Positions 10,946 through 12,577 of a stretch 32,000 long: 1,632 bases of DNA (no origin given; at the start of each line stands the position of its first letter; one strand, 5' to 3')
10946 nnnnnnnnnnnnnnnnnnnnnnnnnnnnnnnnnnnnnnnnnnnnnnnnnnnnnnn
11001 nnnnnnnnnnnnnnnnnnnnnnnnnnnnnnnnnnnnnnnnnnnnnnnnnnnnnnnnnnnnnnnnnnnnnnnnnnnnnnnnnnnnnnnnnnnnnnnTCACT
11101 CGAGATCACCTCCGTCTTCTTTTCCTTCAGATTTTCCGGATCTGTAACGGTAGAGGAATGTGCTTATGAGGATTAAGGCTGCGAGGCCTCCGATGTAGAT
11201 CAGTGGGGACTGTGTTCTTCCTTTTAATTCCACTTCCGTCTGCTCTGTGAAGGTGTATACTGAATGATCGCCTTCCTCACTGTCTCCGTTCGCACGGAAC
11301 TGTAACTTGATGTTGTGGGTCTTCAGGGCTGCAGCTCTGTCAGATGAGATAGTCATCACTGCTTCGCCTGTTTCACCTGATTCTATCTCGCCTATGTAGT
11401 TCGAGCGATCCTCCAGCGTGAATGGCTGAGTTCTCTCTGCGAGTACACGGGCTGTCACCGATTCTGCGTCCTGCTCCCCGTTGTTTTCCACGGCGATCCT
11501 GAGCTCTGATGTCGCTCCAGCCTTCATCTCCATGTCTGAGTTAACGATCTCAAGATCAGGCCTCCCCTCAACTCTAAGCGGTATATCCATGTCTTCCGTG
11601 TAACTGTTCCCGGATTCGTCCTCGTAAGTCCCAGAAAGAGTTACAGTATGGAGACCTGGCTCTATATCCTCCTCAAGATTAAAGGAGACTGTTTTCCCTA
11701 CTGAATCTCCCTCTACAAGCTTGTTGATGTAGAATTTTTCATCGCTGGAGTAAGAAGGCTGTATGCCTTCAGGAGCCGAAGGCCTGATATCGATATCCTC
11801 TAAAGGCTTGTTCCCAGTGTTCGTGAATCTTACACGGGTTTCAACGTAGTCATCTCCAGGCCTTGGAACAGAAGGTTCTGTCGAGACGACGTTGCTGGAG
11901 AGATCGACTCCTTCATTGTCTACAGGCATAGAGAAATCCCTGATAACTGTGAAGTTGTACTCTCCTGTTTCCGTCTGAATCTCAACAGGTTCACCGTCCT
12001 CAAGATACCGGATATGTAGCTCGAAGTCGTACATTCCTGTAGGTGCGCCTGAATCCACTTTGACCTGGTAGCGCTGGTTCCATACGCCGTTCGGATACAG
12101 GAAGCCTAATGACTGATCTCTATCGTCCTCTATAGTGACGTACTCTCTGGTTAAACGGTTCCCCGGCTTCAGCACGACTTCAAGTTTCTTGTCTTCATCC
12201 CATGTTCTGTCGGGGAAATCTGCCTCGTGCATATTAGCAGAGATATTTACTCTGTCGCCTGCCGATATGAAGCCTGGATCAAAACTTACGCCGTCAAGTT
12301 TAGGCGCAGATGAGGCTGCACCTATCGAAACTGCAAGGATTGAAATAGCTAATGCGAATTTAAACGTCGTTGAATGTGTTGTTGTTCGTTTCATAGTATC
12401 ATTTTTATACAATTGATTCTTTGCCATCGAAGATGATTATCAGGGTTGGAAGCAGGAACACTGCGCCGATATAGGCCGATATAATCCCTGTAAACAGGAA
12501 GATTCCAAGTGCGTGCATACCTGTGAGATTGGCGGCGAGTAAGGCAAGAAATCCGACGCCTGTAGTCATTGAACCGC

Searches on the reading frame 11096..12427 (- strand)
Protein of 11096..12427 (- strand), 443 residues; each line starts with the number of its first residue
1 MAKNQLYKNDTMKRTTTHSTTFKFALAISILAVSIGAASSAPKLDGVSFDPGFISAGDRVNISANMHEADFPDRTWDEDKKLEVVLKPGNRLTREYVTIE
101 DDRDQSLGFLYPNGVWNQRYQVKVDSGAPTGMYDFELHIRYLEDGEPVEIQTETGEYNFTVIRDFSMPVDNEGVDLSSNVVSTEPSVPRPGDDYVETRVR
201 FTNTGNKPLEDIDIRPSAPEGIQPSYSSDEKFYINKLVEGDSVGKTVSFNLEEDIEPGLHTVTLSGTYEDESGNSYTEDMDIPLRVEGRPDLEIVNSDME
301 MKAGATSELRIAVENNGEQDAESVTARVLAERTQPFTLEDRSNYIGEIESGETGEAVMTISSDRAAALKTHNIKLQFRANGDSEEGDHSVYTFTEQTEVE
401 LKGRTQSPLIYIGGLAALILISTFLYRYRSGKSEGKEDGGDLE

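Call 75: search_protein_families(library=pfam, proteins=[window:11096-12427:-], max_evalue=0.0001)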
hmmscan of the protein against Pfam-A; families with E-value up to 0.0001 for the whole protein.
window:11096-12427:- (443 aa): 2 families
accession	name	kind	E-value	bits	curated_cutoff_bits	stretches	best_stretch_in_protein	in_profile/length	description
PF10633.15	NPCBM_assoc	-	1.1e-08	35.6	24.4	0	193-265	5-74/78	NPCBM-associated, NEW3 domain of alpha-galactosidase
PF07705.17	CARDB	-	4.1e-07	30.6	22.7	1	290-375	2-81/101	CARDB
